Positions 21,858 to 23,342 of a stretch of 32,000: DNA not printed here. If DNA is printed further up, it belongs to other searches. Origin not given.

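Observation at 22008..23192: Divergent cyclase-homology (palm-fold) protein lacking the canonical transition-state Asn/Arg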

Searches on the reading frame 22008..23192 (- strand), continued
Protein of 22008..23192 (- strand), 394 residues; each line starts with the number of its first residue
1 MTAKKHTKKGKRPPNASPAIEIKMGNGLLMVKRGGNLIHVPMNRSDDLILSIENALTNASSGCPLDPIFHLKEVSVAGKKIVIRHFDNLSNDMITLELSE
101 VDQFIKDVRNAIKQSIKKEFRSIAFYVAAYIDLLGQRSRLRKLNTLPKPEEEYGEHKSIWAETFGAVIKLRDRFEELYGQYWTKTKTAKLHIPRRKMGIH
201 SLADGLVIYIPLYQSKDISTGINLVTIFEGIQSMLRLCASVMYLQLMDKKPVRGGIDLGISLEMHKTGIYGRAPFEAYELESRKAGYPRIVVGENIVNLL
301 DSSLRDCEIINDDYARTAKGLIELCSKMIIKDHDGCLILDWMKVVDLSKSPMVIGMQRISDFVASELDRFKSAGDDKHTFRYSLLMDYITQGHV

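Call 26: fold_search(model_id=the predicted structure, library=pdb)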
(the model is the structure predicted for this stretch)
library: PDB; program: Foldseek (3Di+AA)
matches with E <= 10: 651; with E <= 0.001: 0
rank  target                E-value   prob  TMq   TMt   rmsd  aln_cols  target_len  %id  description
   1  6fht_A                1.2e-03  0.94  0.24  0.14  15.3       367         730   13  Crystal structure of an artificial phytochrome regulated adenylate/guanylate cyclase in its dark adapted Pr form (released 2018-04-18)
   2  6fht_B                1.8e-03  0.87  0.22  0.14  16.1       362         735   15  Crystal structure of an artificial phytochrome regulated adenylate/guanylate cyclase in its dark adapted Pr form (released 2018-04-18)
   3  6yii                  2.2e-03  0.99  0.27  0.23  10.8       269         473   13  Crystal structure of a Class III adenylyl cyclase-like ATP-binding protein from Pseudomonas aeruginosa (released 2020-06-17)
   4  1wc3_B                2.4e-03  1.00  0.26  0.46   6.0       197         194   10  Soluble adenylyl cyclase CyaC from S. platensis in complex with alpha, beta-methylene-ATP and Strontium (released 2004-12-20)
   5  1ybu_B                3.6e-03  1.00  0.29  0.65   4.3       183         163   10  Mycobacterium tuberculosis adenylyl cyclase Rv1900c CHD, in complex with a substrate analog. (released 2005-02-15)
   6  1wc1_B                4.6e-03  0.99  0.27  0.49   7.1       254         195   11  Soluble adenylyl cyclase CyaC from S. platensis in complex with Rp- ATPalphaS (released 2004-12-20)
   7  1wc1_A                4.9e-03  1.00  0.28  0.51   7.1       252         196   11  Soluble adenylyl cyclase CyaC from S. platensis in complex with Rp- ATPalphaS (released 2004-12-20)
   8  9bkv_B                5.5e-03  0.54  0.23  0.13  19.3       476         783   12  DosP R97A bent form (released 2024-11-20)
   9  5d0h_A                6.2e-03  1.00  0.25  0.56   6.4       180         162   16  Crystal Structure of triple mutant (KDA to EGY) of an adenylyl cyclase Ma1120 from Mycobacterium avium in complex with (released 2016-08-10)
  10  2w01_D                6.2e-03  0.99  0.24  0.43   5.9       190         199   14  Crystal structure of the guanylyl cyclase Cya2 (released 2008-09-30)
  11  7pde_A                6.6e-03  0.97  0.29  0.15  25.9       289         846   12  Structure of Adenylyl cyclase 9 in complex with Gs protein alpha subunit and MANT-GTP (released 2022-01-19)
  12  9oxn_A                6.6e-03  0.93  0.24  0.17  10.1       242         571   13  Compact, ligand-free state of Manduca sexta soluble guanylate cyclase mutant beta C122S (released 2025-11-12)
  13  6jt2_B                6.9e-03  0.96  0.25  0.19   9.7       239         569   12  Structure of human soluble guanylate cyclase in the NO activated state (released 2019-09-04)
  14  1ybt_A                7.4e-03  1.00  0.28  0.60   4.9       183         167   10  MYCOBACTERIUM TUBERCULOSIS ADENYLYL CYCLASE, RV1900C CHD (released 2005-02-15)
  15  3k44_B                8.3e-03  0.94  0.14  0.33  13.1       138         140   10  Crystal Structure of Drosophila melanogaster Pur-alpha (released 2009-10-27)
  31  7sua                  2.1e-02  0.84  0.24  0.41  10.4       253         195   10  Crystal Structure of the Hypothetical Protein (ACX60_00475) from Acinetobacter baumannii (released 2022-11-30)
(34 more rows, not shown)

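Call 29: find_related_loci(query=A2, collection=genome_contigs, flank=8000)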
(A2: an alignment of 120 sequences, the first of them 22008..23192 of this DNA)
Query A2 (394 aa) in genome_contigs; peptide patterns used: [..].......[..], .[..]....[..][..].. (x = any residue, [..] = any of these).
79 stretches matched a pattern; 51 encode a relative of the query (tblastn E <= 1e-3); 51 distinct loci.
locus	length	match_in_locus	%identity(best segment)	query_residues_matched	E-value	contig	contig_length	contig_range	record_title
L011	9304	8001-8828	31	123-389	9e-32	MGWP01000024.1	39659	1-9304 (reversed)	MAG: Gallionellales bacterium GWA2_55_18 gwa2_scaffold_1938, whole genome shotgun sequence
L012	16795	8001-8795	33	123-389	7e-31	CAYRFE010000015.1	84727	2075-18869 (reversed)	MAG TPA_asm: uncultured bacterium isolate binchicken_co113_13 genome assembly, contig: NODE_298_length_84727_cov_20.1327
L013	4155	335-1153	30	126-389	6e-30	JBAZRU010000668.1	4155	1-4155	MAG: Candidatus Hydrogenedentales bacterium isolate SO_2017_GW1_155 NODE_83793_length_4155_cov_0.639027_OW334_2017, whol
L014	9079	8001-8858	29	115-391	4e-30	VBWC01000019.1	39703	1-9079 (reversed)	MAG: Gammaproteobacteria bacterium isolate X1_MaxBin.010 scaffold_395, whole genome shotgun sequence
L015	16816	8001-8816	32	126-389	6e-30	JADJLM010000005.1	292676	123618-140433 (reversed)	MAG: Nitrosomonas sp. isolate EsbW_18-Q3-R4-48_BAT3C.13 tig00010036-10-2931370, whole genome shotgun sequence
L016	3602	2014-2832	30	126-389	9e-30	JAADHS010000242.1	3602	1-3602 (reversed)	MAG: Gammaproteobacteria bacterium isolate M_MetaBat.201 contig-127_47862, whole genome shotgun sequence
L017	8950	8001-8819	30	126-389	3e-28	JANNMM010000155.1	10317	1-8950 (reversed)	MAG: Rhodoferax sp. isolate SOY_35_metabat.54 SOY_35_k141_868648, whole genome shotgun sequence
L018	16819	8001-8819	31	126-389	2e-28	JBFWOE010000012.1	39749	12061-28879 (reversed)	MAG: Burkholderiales bacterium isolate CA_2019_TPBF_129 NODE_5904_length_39749_cov_5.316264_TPBF, whole genome shotgun s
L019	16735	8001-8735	31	97-342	2e-28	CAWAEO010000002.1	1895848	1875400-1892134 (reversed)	MAG: Nitrospirota bacterium isolate MFD03726.bin.2.162 genome assembly, contig: contig_20326, whole genome shotgun seque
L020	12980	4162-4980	31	126-389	6e-28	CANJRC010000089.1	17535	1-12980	MAG: Betaproteobacteria bacterium isolate RH-23may17-534 genome assembly, contig: RH-23may17-C24098, whole genome shotgu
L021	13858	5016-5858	29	117-389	3e-27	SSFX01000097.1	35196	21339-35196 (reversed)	MAG: Nitrosomonas oligotropha isolate Bin_54_1 c_000000027515, whole genome shotgun sequence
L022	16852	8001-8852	28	117-390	3e-27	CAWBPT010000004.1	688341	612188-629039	MAG: uncultured delta proteobacterium isolate MFD04408.bin.1.190 genome assembly, contig: contig_13374, whole genome sho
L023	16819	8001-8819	29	126-389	3e-27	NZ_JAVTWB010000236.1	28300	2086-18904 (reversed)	MAG: Accumulibacter sp. isolate labscale reactor_MAG3 NODE_728_length_28300_cov_71.146256, whole genome shotgun sequence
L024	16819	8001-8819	30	126-389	7e-27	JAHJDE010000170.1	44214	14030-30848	MAG: Gammaproteobacteria bacterium isolate Modern_marine.mb.35 Modern_marine.mb.35_k141_1525055, whole genome shotgun se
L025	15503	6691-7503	31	126-389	8e-27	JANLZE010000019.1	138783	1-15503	MAG: Thiobacillaceae bacterium isolate OTE_14_concoct_81 OTE_14_k141_3540640, whole genome shotgun sequence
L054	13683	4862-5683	26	123-389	5e-20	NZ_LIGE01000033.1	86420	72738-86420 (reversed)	Pseudomonas sp. RIT-PI-r contig_24, whole genome shotgun sequence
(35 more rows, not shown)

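Call 31: search_protein_families(library=padloc, alignment_id=A2, max_evalue=0.1)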
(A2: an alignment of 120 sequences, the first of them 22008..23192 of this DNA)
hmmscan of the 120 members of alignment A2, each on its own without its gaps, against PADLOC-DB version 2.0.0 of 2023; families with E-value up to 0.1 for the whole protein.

A. member 1, window:22008-23192:- (394 aa): 0 families

B. families by the number of members that match (of 120 scanned): 11 families
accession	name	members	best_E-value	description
PDLC04678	PDC-M49A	1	0.014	-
PDLC01731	typeIV_DinG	1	0.016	Csf4_2_IVA1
PDLC02569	DrmA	1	0.018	DrmA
PDLC01120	Csx19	1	0.02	Csx19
PDLC02799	SspG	1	0.021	SspG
PDLC04744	PDC-M63A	1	0.028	-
PDLC02030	Cas3d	1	0.03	-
PDLC02334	AbiTii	1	0.033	AbiTii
PDLC02345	AbiH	1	0.033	AbiH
PDLC00813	Cyclase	1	0.035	oligonucleotide-cyclase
PDLC00124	GajB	1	0.045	UrvD helicase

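Call 32: search_protein_families(library=phrogs, alignment_id=A2, max_evalue=0.1)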
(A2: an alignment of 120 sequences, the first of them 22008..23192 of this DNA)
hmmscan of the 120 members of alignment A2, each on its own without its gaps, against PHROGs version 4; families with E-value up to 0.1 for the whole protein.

A. member 1, window:22008-23192:- (394 aa): 3 families
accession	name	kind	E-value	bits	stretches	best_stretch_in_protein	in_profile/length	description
phrog_23933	-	unknown function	7.3e-07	29.8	1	218-339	65-166/240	-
phrog_14024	-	unknown function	0.00041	21.3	1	70-114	12-52/128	-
phrog_23956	-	unknown function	0.064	14.5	0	196-218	39-61/82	-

B. families by the number of members that match (of 120 scanned): 16 families
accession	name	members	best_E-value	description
phrog_23933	-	120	1.4e-12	-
phrog_21097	-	11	3.8e-06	-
phrog_29842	-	8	0.0016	-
phrog_22214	-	2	0.074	-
phrog_14024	-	1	0.00041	-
phrog_33667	-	1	0.032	-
phrog_11148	-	1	0.054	-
phrog_15158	-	1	0.054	-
phrog_30870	-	1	0.061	-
phrog_23956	-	1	0.064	-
phrog_5229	-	1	0.064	-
phrog_8113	-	1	0.065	-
phrog_9898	-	1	0.085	-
phrog_33279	-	1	0.085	-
phrog_27137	-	1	0.089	-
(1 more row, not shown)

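Call 33: fold_search(model_id=the predicted structure, library=viral)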
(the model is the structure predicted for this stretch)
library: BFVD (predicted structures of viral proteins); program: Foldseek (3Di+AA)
matches with E <= 10: 841; with E <= 0.001: 0
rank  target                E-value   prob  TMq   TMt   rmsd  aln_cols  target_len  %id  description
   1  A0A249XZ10            1.5e-02  0.98  0.15  0.39   7.5       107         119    9  T4 y05I-like putative transcription factor N-terminal domain-containing protein [Escherichia phage ECO4]
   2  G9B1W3                2.8e-02  0.99  0.17  0.44   7.5       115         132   15  Gp212 [Bacillus phage W.Ph.]
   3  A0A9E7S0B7            2.8e-02  0.96  0.18  0.35   9.1       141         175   11  (no name in the UniProt tables at hand)
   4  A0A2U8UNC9            4.2e-02  0.89  0.14  0.35   6.1        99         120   11  Uncharacterized protein [Streptomyces phage Ibantik]
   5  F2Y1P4                4.7e-02  0.15  0.13  0.14  17.9       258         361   13  (no name in the UniProt tables at hand)
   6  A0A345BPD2            5.7e-02  0.54  0.08  0.17  11.1        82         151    8  (no name in the UniProt tables at hand)
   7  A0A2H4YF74            6.0e-02  0.99  0.19  0.38   4.2       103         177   12  Uncharacterized protein [Aeromonas phage Ah1]
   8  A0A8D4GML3            6.0e-02  0.98  0.17  0.17   4.5        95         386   18  (no name in the UniProt tables at hand)
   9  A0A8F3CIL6            6.0e-02  0.06  0.09  0.06  22.3       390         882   10  Uncharacterized protein [Ranid herpesvirus 4]
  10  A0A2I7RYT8            6.7e-02  0.66  0.09  0.25  11.3        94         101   16  (no name in the UniProt tables at hand)
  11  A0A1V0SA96            6.7e-02  0.06  0.11  0.10  41.4       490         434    9  Regulator of G protein signaling domain [Catovirus CTV1]
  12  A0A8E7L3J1            8.0e-02  0.90  0.17  0.46   6.6       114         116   10  (no name in the UniProt tables at hand)
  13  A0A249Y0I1            8.0e-02  0.80  0.14  0.44  10.0       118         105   12  T4 y05I-like putative transcription factor N-terminal domain-containing protein [Escherichia phage ECO4]
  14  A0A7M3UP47            8.0e-02  0.77  0.21  0.44   7.4       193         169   11  Uncharacterized protein [Pyramimonas orientalis virus]
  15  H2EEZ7                8.0e-02  0.33  0.10  0.10  17.3       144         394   15  Putative heat shock 70 kDa protein [Moumouvirus sp. 'Monve']
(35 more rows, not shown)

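Call 34: search_solved_structures(query=A2, max_evalue=10, show_alignments=5)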
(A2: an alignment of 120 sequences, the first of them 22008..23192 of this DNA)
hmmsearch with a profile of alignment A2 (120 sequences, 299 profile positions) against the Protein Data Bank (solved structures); distinct sequences matched with E-value up to 10: 15.
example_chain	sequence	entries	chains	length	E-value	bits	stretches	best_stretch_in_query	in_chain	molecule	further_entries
6nr8_4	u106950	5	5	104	0.065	15.6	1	206-272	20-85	Prefoldin subunit 4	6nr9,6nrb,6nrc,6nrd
7wu7_4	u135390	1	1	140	0.12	14.7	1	206-272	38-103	Prefoldin subunit 4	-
9mm5_A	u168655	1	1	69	0.31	13.4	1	256-295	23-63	De novo designed minibinder - dC2_049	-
7q3a_A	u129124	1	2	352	0.37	13.1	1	8-54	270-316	Putative acetyltransferase, GNAT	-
9r7y_Aa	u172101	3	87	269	0.48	12.8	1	57-131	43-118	Genome polyprotein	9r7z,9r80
3g4a_A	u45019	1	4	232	0.55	12.6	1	233-286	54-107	Thymidylate synthase thyX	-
9r81_Aa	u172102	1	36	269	1.1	11.6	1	57-131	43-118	Genome polyprotein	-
4gtl_A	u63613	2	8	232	1.1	11.6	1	233-286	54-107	Thymidylate synthase thyX | Thymidylate synthase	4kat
3n0b_A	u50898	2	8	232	1.1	11.5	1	233-286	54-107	Thymidylate synthase thyX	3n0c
5iot_A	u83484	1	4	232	1.1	11.5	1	233-286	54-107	Thymidylate synthase ThyX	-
1kq4_A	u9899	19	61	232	1.2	11.5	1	233-286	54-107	HYPOTHETICAL PROTEIN TM0449 | Thymidylate synthase thyX | Flavin-dependent thymidylate synthase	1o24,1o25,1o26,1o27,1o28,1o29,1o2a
4gtc_A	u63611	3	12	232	1.2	11.5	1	233-286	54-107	Thymidylate synthase thyX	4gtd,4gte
5chp_A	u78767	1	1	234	1.2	11.5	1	233-286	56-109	Thymidylate synthase ThyX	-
4gtf_A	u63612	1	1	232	1.5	11.2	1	233-286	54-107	Thymidylate synthase thyX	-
9wqz_A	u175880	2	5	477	2.4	10.5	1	185-261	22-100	Alanine/serine racemase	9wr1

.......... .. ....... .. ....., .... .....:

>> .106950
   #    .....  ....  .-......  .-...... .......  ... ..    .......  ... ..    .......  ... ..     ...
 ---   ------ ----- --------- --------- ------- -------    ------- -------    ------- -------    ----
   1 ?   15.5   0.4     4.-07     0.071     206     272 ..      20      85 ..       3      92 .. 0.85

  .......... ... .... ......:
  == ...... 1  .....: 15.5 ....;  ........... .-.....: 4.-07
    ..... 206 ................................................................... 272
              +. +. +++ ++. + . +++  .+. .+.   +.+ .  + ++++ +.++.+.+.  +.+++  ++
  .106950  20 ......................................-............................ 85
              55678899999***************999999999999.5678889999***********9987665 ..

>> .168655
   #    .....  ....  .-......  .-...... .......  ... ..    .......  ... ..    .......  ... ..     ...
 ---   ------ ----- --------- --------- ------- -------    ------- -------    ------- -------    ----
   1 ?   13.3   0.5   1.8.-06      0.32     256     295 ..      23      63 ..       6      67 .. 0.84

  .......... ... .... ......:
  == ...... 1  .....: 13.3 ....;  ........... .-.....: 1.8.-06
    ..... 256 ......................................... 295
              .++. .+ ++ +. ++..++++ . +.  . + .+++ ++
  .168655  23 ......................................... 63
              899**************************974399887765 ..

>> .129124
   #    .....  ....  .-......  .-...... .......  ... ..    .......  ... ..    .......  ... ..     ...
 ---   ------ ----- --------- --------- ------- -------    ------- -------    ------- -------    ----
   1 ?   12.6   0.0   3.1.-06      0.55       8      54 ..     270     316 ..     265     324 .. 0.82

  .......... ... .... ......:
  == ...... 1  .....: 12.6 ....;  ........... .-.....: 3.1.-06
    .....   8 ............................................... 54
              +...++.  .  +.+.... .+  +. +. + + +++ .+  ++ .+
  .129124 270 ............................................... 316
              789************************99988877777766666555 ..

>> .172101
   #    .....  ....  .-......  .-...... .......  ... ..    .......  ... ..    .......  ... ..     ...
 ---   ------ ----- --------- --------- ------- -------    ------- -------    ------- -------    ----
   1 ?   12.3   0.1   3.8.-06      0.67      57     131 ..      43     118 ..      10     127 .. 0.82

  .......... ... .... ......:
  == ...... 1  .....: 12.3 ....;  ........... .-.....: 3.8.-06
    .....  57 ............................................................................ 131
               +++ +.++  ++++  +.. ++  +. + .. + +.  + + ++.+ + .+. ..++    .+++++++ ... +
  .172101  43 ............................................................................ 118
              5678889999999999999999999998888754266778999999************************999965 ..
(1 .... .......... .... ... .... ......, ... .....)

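Call 41: search_protein_families(library=pfam, alignment_id=A4, max_evalue=0.00001)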
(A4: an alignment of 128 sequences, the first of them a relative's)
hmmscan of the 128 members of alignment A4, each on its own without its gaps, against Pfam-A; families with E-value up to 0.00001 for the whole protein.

A. member 1, L011:4847-5134:+ (96 aa): 0 families

B. families by the number of members that match (of 128 scanned): 137 families (the first 25 are shown)
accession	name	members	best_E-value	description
PF13191.12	AAA_16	3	4.5e-13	AAA ATPase domain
PF02463.25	SMC_N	3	1.6e-10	RecF/RecN/SMC N terminal domain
PF01850.27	PIN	3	1.4e-08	PIN domain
PF00488.27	MutS_V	2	8e-87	MutS domain V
PF00158.32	Sigma54_activat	2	5e-68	Sigma-54 interaction domain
PF01121.26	CoaE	2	1.9e-55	Dephospho-CoA kinase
PF05192.23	MutS_III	2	1.8e-47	MutS domain III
PF01624.25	MutS_I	2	5.9e-45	MutS domain I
PF17760.6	UvrA_inter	2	5.3e-37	UvrA interaction domain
PF00849.27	PseudoU_synth_2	2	7.8e-35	RNA pseudouridylate synthase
PF12710.13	HAD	2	6.2e-33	haloacid dehalogenase-like hydrolase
PF05190.23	MutS_IV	2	1.9e-29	MutS family domain IV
PF00702.32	Hydrolase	2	3.9e-27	haloacid dehalogenase-like hydrolase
PF05188.22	MutS_II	2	2.6e-24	MutS domain II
PF04055.27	Radical_SAM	2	3.8e-23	Radical SAM superfamily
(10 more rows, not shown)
